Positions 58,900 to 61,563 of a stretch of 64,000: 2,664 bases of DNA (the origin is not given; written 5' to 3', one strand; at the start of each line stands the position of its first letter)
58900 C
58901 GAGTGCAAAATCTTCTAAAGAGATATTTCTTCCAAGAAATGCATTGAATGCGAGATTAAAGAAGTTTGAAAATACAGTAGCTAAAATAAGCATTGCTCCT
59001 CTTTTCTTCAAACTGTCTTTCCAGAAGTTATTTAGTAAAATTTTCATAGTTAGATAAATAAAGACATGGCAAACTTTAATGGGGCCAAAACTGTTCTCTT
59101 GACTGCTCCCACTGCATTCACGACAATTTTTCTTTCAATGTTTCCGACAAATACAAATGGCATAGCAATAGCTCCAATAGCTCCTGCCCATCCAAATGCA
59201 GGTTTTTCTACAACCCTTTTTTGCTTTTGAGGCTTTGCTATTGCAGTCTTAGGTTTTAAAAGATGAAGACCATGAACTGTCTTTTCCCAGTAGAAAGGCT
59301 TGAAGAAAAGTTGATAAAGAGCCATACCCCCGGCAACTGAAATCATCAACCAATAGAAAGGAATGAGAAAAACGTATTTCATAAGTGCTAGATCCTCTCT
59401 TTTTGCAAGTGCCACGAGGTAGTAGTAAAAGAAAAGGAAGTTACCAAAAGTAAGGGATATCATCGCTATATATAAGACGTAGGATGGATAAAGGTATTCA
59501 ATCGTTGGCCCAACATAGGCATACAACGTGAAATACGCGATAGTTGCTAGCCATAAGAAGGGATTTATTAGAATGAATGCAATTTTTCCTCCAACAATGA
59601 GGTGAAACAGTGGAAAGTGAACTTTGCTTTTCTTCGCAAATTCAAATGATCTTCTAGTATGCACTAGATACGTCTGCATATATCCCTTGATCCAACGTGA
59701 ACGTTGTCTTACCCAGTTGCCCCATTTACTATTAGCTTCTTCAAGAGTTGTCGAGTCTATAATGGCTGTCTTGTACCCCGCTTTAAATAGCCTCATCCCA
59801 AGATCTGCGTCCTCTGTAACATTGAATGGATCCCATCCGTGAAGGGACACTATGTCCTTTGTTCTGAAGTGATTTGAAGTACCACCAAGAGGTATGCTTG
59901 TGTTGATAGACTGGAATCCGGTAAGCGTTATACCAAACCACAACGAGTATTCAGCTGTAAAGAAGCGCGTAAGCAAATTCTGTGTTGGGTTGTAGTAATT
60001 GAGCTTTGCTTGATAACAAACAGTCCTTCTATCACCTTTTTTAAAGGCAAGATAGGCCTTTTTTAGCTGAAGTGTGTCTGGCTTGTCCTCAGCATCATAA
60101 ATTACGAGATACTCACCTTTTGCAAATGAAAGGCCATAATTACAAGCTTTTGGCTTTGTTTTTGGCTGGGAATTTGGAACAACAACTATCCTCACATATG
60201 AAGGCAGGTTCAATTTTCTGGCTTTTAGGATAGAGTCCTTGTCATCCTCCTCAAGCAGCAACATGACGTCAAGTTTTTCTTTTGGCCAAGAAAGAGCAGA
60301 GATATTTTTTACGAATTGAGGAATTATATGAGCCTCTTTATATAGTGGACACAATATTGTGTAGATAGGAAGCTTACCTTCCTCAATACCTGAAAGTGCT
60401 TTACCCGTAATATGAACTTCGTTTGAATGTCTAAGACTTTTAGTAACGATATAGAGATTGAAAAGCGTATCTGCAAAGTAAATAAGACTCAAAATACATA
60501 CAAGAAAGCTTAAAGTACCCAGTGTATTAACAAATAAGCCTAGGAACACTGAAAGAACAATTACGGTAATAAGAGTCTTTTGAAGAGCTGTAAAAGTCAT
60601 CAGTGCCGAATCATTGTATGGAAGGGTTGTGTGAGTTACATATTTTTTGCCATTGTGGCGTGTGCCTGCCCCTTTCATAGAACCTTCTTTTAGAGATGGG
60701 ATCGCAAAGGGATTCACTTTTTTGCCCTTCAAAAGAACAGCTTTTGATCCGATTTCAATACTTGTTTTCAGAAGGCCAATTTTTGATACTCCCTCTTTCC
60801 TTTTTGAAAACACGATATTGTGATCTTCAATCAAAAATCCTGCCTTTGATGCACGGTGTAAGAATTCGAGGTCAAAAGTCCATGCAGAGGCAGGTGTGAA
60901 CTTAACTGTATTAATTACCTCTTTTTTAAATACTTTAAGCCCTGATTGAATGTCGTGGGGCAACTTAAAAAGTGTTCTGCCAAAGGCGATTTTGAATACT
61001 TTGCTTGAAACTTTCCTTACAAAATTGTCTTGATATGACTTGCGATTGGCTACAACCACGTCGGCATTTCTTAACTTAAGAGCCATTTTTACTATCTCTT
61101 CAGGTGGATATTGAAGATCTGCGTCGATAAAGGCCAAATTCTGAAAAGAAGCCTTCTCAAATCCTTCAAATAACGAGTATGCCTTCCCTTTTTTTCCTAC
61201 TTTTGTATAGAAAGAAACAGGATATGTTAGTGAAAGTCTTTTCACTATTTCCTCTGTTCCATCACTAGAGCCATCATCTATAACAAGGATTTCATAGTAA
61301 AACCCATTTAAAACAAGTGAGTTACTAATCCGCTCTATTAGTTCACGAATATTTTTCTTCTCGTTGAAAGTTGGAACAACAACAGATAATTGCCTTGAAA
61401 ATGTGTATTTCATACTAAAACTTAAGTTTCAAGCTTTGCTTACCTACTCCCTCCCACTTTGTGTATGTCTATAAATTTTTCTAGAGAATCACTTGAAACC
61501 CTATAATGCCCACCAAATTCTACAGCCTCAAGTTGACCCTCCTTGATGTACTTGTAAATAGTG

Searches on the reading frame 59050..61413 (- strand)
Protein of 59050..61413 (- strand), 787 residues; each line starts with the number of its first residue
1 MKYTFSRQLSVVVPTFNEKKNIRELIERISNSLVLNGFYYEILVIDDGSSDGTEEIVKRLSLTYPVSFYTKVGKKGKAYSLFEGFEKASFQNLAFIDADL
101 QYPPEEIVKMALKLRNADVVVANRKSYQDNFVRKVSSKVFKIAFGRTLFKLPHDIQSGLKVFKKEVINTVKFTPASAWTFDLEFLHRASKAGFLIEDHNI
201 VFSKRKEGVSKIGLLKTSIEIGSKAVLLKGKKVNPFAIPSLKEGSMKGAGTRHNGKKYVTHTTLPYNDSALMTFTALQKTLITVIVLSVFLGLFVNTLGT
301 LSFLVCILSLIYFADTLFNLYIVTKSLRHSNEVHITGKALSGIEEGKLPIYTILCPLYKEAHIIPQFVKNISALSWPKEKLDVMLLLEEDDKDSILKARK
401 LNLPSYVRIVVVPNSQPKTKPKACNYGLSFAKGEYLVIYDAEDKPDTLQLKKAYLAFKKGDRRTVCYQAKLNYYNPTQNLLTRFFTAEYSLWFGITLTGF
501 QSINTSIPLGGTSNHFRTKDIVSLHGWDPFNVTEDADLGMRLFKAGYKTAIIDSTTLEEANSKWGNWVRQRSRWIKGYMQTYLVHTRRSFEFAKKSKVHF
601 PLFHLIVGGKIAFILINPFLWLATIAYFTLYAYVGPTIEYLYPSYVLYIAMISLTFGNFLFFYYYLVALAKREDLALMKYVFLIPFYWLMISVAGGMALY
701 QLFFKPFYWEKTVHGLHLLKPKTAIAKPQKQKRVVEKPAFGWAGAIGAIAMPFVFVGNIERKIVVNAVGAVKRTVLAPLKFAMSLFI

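Call 52: search_protein_families(library=pfam, proteins=[window:59050-61413:-], max_evalue=0.00001)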
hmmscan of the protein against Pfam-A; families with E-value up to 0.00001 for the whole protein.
window:59050-61413:- (787 aa): 5 families
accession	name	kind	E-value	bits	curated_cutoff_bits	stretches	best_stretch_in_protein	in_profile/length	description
PF00535.33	Glycos_transf_2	-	3.6e-39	134.8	23.3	2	10-167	1-164/168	Glycosyl transferase family 2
PF13641.12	Glyco_tranf_2_3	-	4.4e-23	82.9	27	2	351-577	3-230/230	Glycosyltransferase like family 2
PF13632.12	Glyco_trans_2_3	-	4.2e-20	72.8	27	1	436-653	2-193/198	Glycosyl transferase family group 2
PF13506.12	Glyco_transf_21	-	3e-06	27.3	21.7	0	409-575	5-173/174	Glycosyl transferase family 21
PF10111.15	Glyco_tranf_2_2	-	3.6e-06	27.1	27.3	0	10-112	1-104/276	Glycosyltransferase like family 2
